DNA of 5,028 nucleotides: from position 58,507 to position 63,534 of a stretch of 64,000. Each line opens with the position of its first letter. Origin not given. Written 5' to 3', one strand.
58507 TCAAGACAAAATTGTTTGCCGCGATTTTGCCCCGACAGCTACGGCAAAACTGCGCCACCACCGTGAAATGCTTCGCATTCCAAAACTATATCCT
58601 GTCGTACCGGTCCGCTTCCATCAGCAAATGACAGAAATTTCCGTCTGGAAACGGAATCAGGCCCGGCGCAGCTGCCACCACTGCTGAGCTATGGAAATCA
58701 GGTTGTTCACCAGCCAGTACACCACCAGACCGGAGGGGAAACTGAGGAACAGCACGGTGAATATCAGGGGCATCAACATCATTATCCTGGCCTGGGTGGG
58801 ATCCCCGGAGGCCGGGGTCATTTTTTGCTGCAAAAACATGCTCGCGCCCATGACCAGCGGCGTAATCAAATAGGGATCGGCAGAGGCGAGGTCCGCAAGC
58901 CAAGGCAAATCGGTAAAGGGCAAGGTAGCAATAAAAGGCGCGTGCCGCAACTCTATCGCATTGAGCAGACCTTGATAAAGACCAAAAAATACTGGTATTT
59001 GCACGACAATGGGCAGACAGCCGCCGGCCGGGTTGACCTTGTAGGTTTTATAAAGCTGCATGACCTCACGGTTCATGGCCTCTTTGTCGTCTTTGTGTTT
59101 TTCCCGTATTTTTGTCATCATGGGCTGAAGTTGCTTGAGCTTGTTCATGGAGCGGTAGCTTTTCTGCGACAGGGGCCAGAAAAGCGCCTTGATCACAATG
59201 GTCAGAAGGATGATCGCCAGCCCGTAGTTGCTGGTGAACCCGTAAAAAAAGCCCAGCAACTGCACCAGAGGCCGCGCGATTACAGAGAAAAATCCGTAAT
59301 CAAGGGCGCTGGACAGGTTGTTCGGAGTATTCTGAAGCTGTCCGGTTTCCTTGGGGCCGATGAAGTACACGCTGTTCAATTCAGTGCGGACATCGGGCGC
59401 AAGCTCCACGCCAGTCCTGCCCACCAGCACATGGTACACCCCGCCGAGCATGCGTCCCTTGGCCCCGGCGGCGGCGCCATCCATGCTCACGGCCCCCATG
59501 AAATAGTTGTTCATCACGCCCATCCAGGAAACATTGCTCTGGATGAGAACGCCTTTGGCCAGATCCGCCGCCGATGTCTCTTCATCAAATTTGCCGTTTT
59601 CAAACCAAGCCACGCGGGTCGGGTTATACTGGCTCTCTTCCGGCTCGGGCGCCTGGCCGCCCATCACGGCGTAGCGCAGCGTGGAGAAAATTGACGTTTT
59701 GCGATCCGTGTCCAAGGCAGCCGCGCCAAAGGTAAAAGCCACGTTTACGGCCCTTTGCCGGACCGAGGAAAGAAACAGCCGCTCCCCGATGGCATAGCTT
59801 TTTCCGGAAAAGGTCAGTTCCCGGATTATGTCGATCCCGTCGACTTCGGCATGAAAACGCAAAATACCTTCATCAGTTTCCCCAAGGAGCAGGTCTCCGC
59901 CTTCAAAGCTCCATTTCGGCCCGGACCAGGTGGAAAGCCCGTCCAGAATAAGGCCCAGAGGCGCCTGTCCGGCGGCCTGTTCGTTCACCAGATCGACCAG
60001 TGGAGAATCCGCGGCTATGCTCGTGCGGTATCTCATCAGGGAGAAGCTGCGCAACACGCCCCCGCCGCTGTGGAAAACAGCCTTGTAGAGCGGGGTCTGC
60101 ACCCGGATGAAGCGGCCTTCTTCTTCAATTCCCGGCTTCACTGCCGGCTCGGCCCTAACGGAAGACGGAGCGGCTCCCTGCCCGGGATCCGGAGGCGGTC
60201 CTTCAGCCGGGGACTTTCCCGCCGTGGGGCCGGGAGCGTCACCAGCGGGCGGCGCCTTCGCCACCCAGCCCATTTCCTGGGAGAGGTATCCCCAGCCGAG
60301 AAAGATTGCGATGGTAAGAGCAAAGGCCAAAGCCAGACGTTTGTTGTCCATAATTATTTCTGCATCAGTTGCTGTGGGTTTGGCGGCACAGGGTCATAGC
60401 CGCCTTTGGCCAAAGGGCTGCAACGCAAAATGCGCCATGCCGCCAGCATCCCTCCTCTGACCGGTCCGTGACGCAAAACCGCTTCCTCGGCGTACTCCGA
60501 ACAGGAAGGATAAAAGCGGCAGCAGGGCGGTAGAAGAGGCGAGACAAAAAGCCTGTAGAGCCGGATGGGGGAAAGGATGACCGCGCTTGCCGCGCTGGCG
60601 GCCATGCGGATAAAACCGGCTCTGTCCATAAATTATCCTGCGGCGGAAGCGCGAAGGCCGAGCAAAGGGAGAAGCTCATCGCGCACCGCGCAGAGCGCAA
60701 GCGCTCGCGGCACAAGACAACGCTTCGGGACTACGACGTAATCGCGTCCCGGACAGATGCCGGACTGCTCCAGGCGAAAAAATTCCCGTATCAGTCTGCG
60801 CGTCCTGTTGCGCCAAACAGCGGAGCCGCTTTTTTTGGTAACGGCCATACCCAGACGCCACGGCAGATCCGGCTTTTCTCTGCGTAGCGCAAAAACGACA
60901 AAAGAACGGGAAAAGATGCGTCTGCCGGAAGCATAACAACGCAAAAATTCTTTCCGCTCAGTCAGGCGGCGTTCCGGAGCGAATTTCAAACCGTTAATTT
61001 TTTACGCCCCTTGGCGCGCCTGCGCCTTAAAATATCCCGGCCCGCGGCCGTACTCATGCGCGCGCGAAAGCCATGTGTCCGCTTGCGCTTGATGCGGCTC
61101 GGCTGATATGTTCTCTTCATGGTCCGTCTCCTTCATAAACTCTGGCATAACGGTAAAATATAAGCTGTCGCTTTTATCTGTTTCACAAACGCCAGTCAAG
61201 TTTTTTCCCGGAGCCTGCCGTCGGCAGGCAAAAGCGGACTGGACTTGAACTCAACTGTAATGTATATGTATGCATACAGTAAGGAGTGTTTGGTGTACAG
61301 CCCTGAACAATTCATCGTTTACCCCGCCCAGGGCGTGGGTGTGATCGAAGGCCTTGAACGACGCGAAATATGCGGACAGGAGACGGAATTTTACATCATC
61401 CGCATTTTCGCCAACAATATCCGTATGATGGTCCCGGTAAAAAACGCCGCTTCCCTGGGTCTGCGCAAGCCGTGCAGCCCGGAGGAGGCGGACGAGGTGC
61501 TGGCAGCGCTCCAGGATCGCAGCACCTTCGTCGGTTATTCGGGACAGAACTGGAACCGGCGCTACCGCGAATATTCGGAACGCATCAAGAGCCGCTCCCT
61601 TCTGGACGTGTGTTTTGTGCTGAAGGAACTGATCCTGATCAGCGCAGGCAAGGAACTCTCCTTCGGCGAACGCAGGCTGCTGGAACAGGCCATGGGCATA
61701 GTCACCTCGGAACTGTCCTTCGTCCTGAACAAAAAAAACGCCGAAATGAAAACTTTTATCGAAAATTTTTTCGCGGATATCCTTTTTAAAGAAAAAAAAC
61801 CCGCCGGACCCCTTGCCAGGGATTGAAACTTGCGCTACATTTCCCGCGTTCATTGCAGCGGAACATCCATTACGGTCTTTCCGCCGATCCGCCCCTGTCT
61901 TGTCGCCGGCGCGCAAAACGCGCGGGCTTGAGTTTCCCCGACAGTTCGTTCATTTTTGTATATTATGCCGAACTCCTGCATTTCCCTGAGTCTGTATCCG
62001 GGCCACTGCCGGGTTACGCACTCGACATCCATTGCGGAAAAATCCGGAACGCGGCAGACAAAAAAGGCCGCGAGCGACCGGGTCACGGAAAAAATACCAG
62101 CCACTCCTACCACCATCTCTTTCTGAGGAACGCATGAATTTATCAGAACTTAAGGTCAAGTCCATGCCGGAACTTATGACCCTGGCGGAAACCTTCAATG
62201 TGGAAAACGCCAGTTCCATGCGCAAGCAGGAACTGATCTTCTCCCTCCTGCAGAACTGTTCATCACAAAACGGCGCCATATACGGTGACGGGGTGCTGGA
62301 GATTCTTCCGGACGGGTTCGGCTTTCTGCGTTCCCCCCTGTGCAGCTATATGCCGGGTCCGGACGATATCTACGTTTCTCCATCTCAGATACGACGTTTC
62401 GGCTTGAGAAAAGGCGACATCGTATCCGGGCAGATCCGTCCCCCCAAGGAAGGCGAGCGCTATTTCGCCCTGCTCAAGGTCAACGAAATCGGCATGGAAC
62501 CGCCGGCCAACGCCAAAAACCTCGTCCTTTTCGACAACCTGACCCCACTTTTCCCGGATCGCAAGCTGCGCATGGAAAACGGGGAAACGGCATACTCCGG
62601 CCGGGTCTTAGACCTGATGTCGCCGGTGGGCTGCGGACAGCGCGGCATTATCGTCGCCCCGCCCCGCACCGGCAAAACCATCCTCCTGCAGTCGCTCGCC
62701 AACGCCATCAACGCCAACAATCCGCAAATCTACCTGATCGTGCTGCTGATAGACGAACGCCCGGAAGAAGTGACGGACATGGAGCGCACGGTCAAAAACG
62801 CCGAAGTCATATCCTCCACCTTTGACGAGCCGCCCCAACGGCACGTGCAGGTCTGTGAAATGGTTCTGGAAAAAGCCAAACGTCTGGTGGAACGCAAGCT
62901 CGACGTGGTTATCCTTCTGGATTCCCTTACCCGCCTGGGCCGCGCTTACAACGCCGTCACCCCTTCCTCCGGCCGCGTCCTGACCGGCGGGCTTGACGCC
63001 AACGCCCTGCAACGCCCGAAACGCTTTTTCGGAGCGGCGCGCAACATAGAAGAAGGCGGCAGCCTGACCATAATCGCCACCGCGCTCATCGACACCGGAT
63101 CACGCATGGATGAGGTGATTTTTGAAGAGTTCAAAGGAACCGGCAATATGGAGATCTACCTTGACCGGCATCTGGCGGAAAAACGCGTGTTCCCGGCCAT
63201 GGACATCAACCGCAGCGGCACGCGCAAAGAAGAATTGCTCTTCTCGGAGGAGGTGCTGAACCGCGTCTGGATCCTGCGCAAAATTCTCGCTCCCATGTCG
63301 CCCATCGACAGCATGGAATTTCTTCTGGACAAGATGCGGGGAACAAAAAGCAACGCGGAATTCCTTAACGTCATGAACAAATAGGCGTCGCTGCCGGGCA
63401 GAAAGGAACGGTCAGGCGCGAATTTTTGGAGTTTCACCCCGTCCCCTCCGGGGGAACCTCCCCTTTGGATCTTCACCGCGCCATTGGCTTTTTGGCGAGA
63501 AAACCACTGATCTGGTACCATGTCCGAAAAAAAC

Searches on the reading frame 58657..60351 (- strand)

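Call 47: search_protein_families(library=pfam, proteins=[window:58657-60351:-], max_evalue=0.00001)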
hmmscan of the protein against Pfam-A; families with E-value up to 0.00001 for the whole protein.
window:58657-60351:- (564 aa): 2 families
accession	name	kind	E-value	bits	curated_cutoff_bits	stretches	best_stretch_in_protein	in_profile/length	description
PF02096.25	60KD_IMP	-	3.5e-62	209.6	35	1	376-559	1-160/163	60Kd inner membrane protein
PF14849.12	YidC_periplas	-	2.9e-31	109.9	24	1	82-364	2-282/283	YidC periplasmic domain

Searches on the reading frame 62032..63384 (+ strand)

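Call 47: search_protein_families(library=pfam, proteins=[window:62032-63384:+], max_evalue=0.00001)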
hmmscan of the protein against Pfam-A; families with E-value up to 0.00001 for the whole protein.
window:62032-63384:+ (450 aa): 3 families
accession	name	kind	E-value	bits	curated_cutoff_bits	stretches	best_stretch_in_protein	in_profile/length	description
PF07497.18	Rho_RNA_bind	-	1.5e-32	111.7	27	1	86-158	2-72/73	Rho termination factor, RNA-binding domain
PF00006.31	ATP-synt_ab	-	5.6e-26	91.9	29.5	1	191-395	3-211/213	ATP synthase alpha/beta family, nucleotide-binding domain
PF07498.18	Rho_N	-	3.4e-16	59.4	24.9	1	39-81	1-43/43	Rho termination factor, N-terminal domain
